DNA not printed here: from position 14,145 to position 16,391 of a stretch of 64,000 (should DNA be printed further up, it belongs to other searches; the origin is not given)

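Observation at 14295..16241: Unusual REC - NrtA/NasS-like solute-binding fold - CheW fusion: a possible cytoplasmic ligand-sensing coupling protein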

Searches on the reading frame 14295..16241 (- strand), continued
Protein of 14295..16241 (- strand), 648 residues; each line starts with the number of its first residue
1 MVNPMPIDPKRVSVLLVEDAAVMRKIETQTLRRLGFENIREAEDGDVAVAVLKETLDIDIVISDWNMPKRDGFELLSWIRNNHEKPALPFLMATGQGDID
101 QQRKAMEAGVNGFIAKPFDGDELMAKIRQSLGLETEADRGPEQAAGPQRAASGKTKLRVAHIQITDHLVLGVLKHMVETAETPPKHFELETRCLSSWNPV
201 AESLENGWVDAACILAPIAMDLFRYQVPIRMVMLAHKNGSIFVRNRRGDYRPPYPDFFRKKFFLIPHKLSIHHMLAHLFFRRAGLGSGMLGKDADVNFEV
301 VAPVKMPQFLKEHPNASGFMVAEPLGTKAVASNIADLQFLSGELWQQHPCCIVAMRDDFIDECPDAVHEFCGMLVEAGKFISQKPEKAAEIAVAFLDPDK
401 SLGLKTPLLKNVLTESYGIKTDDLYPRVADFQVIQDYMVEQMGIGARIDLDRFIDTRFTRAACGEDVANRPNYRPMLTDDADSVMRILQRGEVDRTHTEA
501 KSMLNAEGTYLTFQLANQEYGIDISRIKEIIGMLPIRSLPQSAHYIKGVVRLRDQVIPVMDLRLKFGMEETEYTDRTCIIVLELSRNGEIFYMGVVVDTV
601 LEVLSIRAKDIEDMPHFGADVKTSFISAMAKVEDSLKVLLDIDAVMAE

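Call 17: find_encoding_contigs(protein=P0099, flank=10000, max_places=2)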
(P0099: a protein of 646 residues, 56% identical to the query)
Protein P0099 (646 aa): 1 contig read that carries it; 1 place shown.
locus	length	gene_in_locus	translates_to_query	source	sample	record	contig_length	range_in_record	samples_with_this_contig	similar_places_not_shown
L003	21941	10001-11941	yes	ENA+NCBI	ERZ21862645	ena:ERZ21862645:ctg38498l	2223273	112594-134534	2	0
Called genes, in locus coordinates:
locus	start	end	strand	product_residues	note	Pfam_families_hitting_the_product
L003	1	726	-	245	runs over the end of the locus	PF13677:MotB_plug, PF00691:OmpA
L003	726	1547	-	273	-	PF01618:MotA_ExbB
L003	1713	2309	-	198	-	-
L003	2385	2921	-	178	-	-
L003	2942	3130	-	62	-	-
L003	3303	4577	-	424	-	PF00015:MCPsignal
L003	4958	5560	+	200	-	-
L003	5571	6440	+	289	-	PF17680:FlgO, PF01471:PG_binding_1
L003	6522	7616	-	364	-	-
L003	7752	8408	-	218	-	PF17680:FlgO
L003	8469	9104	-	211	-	-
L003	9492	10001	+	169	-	PF01584:CheW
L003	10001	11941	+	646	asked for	PF00072:Response_reg, PF13379:NMT1_2, PF01584:CheW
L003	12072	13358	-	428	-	-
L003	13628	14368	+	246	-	PF07238:PilZ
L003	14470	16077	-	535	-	-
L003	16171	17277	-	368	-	PF00990:GGDEF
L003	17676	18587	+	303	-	PF13487:HD_5, PF01966:HD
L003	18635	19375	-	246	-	-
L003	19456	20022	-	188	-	PF00226:DnaJ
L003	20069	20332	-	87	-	PF01312:Bac_export_2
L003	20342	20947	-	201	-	-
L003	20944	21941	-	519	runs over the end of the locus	-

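Call 18: find_encoding_contigs(protein=P0019, flank=8000, max_places=1)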
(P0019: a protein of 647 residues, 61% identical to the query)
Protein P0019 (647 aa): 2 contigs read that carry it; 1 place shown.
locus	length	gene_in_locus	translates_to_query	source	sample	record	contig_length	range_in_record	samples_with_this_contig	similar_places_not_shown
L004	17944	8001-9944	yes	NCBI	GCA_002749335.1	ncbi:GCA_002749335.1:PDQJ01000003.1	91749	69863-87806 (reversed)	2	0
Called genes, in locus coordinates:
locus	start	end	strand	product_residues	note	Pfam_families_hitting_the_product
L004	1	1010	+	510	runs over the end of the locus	PF21694:DNA_pol3_delta_C (faint)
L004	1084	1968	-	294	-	PF00497:SBP_bac_3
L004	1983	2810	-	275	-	PF00005:ABC_tran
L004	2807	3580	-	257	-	PF00528:BPD_transp_1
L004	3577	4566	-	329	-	PF13379:NMT1_2, PF09084:NMT1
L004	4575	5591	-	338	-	-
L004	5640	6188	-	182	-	PF13886:TM7S3_TM198 (weak)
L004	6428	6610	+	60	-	-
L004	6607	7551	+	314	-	PF13180:PDZ_2 (weak)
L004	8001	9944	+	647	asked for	PF00072:Response_reg, PF13379:NMT1_2, PF01584:CheW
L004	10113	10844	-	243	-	PF21842:DUF6901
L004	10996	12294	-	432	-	PF01368:DHH, PF02272:DHHA1 (weak), PF00571:CBS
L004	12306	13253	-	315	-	-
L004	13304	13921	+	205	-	PF01842:ACT, PF13291:ACT_4 (faint), PF13740:ACT_6, PF22629:ACT_AHAS_ss (faint)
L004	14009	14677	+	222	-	PF02511:Thy1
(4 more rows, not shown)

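Call 19: find_encoding_contigs(protein=P0043, flank=8000, max_places=1)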
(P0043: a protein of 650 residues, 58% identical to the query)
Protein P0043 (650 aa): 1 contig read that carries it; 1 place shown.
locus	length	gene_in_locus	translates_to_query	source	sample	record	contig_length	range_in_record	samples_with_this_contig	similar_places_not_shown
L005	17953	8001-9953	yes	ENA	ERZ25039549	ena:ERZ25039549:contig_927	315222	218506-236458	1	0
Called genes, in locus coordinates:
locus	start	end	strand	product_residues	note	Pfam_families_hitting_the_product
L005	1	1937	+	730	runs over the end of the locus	PF03477:ATP-cone, PF13597:NRDD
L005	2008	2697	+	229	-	PF13353:Fer4_12 (faint), PF04055:Radical_SAM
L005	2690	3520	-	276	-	PF01261:AP_endonuc_2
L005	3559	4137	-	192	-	-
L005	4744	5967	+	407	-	PF00155:Aminotran_1_2, PF12897:Asp_aminotransf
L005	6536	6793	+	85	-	-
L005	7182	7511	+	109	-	PF04392:ABC_sub_bind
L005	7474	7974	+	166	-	-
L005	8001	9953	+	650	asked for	PF00072:Response_reg, PF13379:NMT1_2, PF01584:CheW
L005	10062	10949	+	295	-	PF02596:DUF169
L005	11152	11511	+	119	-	PF13596:PAS_10, PF08448:PAS_4 (weak), PF13426:PAS_9 (weak)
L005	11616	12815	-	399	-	PF07690:MFS_1, PF06779:MFS_4, PF07690:MFS_1 (weak)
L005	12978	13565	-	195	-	PF00430:ATP-synt_B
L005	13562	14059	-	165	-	PF00430:ATP-synt_B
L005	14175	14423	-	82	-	PF00137:ATP-synt_C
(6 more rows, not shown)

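Call 20: find_encoding_contigs(protein=P0111, flank=8000, max_places=1)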
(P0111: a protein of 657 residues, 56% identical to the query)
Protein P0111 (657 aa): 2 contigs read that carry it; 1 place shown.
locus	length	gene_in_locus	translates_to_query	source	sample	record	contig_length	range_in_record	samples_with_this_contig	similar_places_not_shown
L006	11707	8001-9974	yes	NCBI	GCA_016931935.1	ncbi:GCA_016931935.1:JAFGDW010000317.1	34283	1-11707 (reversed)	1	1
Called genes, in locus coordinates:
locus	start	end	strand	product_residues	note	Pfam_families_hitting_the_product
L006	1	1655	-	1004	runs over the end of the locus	PF00069:Pkinase, PF03109:ABC1 (faint), PF07714:PK_Tyr_Ser-Thr, PF08308:PEGA, PF13620:CarboxypepD_reg (faint), PF13715:CarbopepD_reg_2 (faint)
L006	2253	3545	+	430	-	PF01590:GAF, PF13185:GAF_2, PF13492:GAF_3, PF07228:SpoIIE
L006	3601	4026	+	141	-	PF13581:HATPase_c_2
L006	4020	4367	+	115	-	PF01740:STAS, PF13466:STAS_2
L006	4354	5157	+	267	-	PF02405:MlaE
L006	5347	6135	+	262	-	PF00005:ABC_tran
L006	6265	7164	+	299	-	PF02470:MlaD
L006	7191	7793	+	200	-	PF03886:ABC_trans_aux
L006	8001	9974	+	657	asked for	PF00072:Response_reg, PF13379:NMT1_2, PF01584:CheW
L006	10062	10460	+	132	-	-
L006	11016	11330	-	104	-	PF05016:ParE_toxin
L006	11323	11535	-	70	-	PF09720:Unstab_antitox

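Call 21: find_encoding_contigs(protein=P0001, flank=10000, max_places=1)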
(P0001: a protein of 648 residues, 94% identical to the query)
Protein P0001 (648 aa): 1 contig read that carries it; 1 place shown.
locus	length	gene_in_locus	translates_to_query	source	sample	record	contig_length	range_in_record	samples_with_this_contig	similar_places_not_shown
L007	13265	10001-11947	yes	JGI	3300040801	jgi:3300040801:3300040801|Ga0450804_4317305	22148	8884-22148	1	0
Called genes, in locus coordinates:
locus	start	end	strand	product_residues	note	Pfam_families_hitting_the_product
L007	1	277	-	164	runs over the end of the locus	-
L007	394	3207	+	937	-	PF02743:dCache_1, PF22673:MCP-like_PDC_1 (weak), PF00672:HAMP, PF00989:PAS, PF08448:PAS_4 (weak), PF00512:HisKA, PF02518:HATPase_c, PF00072:Response_reg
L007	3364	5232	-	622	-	PF14827:dCache_3, PF17203:sCache_3_2 (faint), PF17201:Cache_3-Cache_2, PF17202:sCache_3_3, PF00672:HAMP, PF00015:MCPsignal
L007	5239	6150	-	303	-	PF08448:PAS_4 (weak), PF00990:GGDEF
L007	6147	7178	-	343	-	PF00072:Response_reg, PF13690:CheX (faint), PF04509:CheC (weak)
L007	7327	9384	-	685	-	PF02743:dCache_1, PF00015:MCPsignal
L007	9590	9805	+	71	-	-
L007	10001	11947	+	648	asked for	PF00072:Response_reg, PF13379:NMT1_2, PF01584:CheW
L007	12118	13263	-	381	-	?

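Call 35: predict_structure(alignment_id=A1)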
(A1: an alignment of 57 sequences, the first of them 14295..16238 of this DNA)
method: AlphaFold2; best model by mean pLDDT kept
length: 647 residues; sequences in the alignment: 57
mean_pLDDT: 86.3   pTM: 0.73
mean pLDDT of the five models: 86.3, 84.2, 83.9, 83.0, 82.5
residues with pLDDT >= 90: 311; 70-90: 280; 50-70: 47; < 50: 9
segments of 3 or more residues with pLDDT < 50: 1-3, 495-498
pLDDT, mean of each block of 10 residues (from residue 1): 67 91 86 94 94 91 85 91 91 72 80 80 86 60 79 95 89 90 92 85 92 95 95 93 88 92 91 96 85 83 83 90 80 84 93 97 97 96 90 82 76 87 94 95 92 94 83 87 88 53 69 91 86 88 92 92 89 89 82 92 79 64 81 85 80
secondary structure, 60 per line:
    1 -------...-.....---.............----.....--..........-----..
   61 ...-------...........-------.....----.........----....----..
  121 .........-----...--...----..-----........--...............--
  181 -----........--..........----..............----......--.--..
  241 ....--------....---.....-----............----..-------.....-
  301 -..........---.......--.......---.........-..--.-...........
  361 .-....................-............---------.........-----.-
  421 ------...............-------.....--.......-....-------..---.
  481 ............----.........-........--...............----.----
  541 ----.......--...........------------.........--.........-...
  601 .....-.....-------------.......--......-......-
elements in order: E12-16 H20-32 E37-41 H44-53 E59-63 H71-81 E89-93 H98-106 E111-114 H119-129 E154-161 H164-178 E186-193 H196-205 E210-214 H215-223 E228-233 E239-244 H253-256 E260-264 H270-281 E295-299 H302-311 E315-321 H324-330 E334-339 E350-355 H356-361 H363-382 H384-395 H405-413 H427-441 H449-452 H456-462 H464-467 H480-492 H497-505 E507-514 E517-522 E526-531 E545-551 E554-560 H561-564 E577-585 E588-596 E598-605 E625-631 E634-639 H641-646

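Call 37: find_related_loci(query=A1, collection=genome_contigs, flank=10000)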
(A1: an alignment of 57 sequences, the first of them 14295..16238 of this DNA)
Query A1 (647 aa) in genome_contigs; peptide patterns used: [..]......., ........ (x = any residue, [..] = any of these).
600 stretches matched a pattern (row limit reached: there are more); 597 encode a relative of the query (tblastn E <= 1e-3); the best 80 are kept; 80 distinct loci.
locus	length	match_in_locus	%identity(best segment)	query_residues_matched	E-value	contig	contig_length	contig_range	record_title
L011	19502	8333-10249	62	4-644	0e+0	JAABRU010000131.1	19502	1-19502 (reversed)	MAG: Desulfobacteraceae bacterium isolate S08.Bin136 Scaffold_1987, whole genome shotgun sequence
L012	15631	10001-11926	57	4-646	0e+0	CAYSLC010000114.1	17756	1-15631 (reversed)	MAG TPA_asm: uncultured Desulfobacteraceae bacterium isolate binchicken_co15_57 genome assembly, contig: NODE_1803_lengt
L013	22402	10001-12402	56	9-645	0e+0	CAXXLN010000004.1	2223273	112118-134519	MAG: Desulfatiglandales bacterium isolate 53c9cee3-5eb1-4031-9065-1ba860722897 genome assembly, contig: contig_4, whole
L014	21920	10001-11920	53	4-647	0e+0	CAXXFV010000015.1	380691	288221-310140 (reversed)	MAG: bacterium isolate e055f79f-11b1-469d-a678-3d38a7c05fec genome assembly, contig: contig_15, whole genome shotgun seq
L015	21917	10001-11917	54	2-646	0e+0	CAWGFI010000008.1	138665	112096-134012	MAG: uncultured delta proteobacterium isolate MFD05684.bin.2.29 genome assembly, contig: contig_14895, whole genome shot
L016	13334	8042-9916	54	11-642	0e+0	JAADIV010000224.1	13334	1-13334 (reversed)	MAG: Deltaproteobacteria bacterium isolate M_MetaBat.74 contig-127_11240, whole genome shotgun sequence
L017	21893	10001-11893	54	8-645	0e+0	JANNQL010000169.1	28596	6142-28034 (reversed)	MAG: Pseudomonadota bacterium isolate SOY_31_metabat_452_sub SOY_31_k141_3222490, whole genome shotgun sequence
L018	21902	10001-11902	52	4-645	0e+0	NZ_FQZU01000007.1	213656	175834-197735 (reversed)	Desulfatibacillum alkenivorans DSM 16219, whole genome shotgun sequence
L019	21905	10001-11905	52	2-647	0e+0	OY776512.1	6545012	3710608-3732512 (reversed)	MAG: Desulfarculaceae bacterium isolate e2237022-3439-453f-a1e0-3d3180ebaa11 genome assembly, chromosome: 1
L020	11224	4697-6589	52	11-645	0e+0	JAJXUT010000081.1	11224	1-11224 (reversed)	MAG: Deltaproteobacteria bacterium isolate BP5.bin10 NODE_10284_length_11224_cov_3.302424, whole genome shotgun sequence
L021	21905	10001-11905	52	3-645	0e+0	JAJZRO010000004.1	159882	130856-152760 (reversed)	MAG: Deltaproteobacteria bacterium isolate SKS1.bin94 NODE_108_length_159882_cov_51.021727, whole genome shotgun sequenc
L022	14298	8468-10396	51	2-645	0e+0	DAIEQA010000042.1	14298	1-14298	MAG TPA_asm: Ignavibacteriales bacterium isolate clean1178 k141_2176812, whole genome shotgun sequence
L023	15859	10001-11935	50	4-645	0e+0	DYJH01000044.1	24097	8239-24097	MAG TPA_asm: Desulfonema limicola isolate FI88_41_9 Afr_mines_FI88_778_length_24097_cov_3_698112, whole genome shotgun s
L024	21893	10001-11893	51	3-645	0e+0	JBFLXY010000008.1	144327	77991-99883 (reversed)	MAG: Thermodesulfobacteriota bacterium isolate MAG070 MAG070_8, whole genome shotgun sequence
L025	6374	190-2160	49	8-646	0e+0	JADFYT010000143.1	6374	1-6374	MAG: Desulfamplus sp. isolate nER1bin2 nER1_bin2_NODE_143_length_6374_cov_2.550421, whole genome shotgun sequence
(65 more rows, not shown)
